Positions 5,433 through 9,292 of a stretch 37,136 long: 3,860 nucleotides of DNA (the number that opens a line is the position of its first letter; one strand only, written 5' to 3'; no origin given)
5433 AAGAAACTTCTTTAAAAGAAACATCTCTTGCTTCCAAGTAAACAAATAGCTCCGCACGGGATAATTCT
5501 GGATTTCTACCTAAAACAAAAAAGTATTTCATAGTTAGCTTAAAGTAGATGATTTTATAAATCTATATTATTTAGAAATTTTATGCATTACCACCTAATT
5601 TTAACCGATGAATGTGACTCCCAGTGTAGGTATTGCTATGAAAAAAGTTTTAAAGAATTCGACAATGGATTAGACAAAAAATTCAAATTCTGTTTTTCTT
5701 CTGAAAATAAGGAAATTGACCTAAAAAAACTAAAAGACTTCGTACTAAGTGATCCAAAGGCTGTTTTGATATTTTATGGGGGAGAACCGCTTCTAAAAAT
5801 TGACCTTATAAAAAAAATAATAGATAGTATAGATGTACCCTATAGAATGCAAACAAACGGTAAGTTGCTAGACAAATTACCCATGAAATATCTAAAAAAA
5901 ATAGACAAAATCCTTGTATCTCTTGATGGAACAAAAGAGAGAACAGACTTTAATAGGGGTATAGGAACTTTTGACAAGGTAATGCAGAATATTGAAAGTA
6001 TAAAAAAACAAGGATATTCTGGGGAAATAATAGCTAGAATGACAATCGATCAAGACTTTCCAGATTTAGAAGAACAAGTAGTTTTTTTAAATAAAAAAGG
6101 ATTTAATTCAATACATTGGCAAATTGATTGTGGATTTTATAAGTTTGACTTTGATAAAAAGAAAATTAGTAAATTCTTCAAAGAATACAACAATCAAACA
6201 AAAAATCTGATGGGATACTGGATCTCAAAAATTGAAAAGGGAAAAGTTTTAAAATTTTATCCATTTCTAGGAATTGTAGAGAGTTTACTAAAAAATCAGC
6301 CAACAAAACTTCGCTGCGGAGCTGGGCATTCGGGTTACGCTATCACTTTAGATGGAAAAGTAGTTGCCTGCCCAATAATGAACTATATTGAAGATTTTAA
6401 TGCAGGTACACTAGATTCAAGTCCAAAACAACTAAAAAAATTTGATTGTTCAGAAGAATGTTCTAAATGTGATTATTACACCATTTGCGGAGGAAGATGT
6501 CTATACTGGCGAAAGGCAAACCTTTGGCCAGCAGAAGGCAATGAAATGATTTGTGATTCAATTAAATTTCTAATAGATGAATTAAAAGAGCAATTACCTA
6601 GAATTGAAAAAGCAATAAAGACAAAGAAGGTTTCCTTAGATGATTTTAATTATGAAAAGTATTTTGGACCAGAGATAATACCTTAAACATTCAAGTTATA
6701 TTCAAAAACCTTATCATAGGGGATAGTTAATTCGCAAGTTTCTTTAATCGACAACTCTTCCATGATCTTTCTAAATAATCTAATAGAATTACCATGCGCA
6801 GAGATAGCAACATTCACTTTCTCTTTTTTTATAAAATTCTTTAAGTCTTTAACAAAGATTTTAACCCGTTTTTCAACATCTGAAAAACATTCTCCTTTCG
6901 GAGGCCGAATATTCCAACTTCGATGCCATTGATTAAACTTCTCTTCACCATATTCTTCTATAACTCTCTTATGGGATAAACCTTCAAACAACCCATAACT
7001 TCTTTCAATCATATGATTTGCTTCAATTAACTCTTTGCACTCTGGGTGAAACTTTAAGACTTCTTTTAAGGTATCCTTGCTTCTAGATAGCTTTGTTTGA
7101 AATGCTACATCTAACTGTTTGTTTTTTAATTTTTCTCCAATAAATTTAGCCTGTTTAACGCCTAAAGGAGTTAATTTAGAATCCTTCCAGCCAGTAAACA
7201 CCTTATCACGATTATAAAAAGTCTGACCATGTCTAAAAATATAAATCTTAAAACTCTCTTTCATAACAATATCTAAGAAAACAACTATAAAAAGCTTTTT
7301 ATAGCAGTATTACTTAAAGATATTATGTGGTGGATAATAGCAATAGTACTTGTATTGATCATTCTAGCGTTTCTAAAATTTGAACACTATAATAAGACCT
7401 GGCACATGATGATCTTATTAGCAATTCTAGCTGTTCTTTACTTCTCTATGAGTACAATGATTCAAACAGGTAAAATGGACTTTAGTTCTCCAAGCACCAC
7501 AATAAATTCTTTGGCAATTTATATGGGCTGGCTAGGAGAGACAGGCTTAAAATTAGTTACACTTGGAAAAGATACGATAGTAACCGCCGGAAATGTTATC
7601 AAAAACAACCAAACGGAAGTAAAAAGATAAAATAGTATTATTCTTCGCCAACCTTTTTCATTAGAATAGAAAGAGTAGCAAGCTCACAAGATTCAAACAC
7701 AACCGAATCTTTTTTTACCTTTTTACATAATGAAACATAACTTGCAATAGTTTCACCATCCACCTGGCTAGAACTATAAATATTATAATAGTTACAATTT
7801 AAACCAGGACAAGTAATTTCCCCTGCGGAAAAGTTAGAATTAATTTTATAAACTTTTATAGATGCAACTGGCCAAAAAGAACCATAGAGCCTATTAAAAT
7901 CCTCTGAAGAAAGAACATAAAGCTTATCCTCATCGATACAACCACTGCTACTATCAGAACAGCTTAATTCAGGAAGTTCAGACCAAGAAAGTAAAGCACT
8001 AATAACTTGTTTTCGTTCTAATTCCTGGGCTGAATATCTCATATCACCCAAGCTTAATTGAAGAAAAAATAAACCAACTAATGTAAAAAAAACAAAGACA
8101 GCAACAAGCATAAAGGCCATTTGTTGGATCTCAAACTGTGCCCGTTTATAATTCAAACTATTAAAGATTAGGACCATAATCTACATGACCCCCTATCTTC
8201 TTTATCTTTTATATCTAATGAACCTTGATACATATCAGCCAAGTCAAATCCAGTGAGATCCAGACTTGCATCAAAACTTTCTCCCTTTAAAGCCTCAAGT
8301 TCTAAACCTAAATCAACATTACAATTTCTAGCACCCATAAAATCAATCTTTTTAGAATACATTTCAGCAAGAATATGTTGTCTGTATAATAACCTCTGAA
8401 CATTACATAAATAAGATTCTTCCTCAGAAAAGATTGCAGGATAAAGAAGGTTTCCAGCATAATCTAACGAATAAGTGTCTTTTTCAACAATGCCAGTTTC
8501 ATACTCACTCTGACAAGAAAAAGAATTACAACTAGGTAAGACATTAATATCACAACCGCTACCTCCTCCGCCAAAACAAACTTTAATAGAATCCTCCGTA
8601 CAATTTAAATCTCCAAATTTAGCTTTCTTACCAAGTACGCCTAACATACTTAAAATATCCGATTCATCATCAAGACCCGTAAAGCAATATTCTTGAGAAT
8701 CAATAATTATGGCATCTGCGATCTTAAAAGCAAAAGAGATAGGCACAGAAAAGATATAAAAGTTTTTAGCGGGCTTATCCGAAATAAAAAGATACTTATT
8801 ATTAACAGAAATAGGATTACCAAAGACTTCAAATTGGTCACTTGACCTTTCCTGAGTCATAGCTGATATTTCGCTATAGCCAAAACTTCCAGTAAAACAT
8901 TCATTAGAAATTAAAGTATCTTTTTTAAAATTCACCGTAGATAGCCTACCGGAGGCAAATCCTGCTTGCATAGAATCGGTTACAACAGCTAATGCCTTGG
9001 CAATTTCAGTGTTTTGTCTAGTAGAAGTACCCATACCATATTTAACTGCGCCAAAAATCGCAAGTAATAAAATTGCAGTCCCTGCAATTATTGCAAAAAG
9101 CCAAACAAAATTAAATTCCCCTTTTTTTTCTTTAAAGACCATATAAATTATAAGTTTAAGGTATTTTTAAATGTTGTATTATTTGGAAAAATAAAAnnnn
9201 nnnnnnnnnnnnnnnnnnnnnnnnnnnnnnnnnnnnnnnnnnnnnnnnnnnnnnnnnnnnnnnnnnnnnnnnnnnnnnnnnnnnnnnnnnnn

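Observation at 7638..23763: Repeated two-gene cassette: a class-III-signal-peptide adaptor gene translationally coupled to a giant secreted protein gene, Cys-rich in cassettes 1-2 (three copies here, a fourth at 30158-37136)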

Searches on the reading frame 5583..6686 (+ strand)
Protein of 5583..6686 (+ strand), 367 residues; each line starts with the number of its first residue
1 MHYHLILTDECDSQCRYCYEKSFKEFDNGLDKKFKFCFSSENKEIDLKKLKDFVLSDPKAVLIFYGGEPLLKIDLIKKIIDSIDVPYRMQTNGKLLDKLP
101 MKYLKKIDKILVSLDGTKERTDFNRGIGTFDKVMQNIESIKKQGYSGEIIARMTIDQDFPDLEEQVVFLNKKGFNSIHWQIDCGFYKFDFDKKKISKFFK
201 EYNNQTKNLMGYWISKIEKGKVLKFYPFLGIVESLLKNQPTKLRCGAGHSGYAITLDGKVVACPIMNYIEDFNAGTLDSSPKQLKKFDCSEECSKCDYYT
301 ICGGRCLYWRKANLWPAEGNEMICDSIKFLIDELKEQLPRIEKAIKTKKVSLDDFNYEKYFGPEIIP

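Call 8: search_protein_families(library=pfam, max_evalue=0.01, proteins=[window:5583-6686:+])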
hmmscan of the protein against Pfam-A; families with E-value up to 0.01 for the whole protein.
window:5583-6686:+ (367 aa): 2 families
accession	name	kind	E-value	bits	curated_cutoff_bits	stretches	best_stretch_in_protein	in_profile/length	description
PF04055.27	Radical_SAM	-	1.8e-13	51.4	29.5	1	6-153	2-148/166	Radical SAM superfamily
PF13353.11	Fer4_12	-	4.6e-06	27.4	22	1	8-118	12-117/137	4Fe-4S single cluster domain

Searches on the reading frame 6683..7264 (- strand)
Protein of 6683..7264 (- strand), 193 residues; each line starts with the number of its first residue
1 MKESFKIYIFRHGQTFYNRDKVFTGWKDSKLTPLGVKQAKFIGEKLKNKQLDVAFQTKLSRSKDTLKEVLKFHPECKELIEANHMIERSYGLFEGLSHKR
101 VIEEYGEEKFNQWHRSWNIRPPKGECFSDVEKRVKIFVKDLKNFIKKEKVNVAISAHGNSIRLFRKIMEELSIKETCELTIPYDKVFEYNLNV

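Call 8: search_protein_families(library=pfam, max_evalue=0.01, proteins=[window:6683-7264:-])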
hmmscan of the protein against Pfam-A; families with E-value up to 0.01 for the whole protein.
window:6683-7264:- (193 aa): 1 family
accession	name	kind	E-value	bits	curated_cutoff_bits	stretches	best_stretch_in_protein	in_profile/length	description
PF00300.27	His_Phos_1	-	2.8e-35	122.2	21.7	1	7-179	1-169/194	Histidine phosphatase superfamily (branch 1)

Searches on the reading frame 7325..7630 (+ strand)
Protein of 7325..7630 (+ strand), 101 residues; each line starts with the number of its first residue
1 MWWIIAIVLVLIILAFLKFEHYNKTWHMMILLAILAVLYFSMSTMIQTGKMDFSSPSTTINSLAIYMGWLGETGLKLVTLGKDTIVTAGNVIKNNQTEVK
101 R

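Call 8: search_protein_families(library=pfam, max_evalue=0.01, proteins=[window:7325-7630:+])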
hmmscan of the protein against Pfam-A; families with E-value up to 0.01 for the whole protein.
window:7325-7630:+ (101 aa): 2 families
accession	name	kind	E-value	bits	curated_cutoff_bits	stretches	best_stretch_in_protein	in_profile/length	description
PF03169.20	OPT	-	0.00016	21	25.8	1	1-67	356-422/623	OPT oligopeptide transporter protein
PF13567.11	DUF4131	-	0.0035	17.5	31.6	1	2-43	7-49/165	Domain of unknown function (DUF4131)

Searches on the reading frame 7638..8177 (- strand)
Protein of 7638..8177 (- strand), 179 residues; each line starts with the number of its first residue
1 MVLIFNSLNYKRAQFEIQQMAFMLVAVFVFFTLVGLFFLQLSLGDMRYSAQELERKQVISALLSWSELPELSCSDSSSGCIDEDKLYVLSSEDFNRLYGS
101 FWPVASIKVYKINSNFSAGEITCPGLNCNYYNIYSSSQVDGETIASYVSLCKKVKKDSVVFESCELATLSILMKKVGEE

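Call 8: search_protein_families(library=pfam, max_evalue=0.01, proteins=[window:7638-8177:-])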
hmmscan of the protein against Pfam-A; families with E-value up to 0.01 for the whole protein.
window:7638-8177:- (179 aa): 0 families

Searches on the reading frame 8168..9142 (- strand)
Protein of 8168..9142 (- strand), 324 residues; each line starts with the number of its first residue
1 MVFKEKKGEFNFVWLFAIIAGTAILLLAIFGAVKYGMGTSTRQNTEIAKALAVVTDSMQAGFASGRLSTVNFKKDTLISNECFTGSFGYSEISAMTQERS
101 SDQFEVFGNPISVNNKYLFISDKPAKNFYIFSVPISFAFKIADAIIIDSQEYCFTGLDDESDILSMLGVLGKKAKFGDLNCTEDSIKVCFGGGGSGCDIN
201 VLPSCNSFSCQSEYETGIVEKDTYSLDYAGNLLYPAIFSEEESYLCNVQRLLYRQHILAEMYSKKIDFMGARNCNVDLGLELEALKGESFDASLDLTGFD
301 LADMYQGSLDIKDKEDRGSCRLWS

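Call 8: search_protein_families(library=pfam, max_evalue=0.01, proteins=[window:8168-9142:-])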
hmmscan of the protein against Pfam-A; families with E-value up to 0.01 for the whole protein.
window:8168-9142:- (324 aa): 0 families

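Call 44: search_protein_families(library=ncbifam, max_evalue=0.1, proteins=[window:8168-9142:-])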
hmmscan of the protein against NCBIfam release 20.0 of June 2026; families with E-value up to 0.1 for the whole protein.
window:8168-9142:- (324 aa): 0 families

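Call 79: search_protein_families(library=phrogs, max_evalue=0.01, proteins=[window:8168-9142:-])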
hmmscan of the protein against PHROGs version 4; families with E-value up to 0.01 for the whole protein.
window:8168-9142:- (324 aa): 0 families
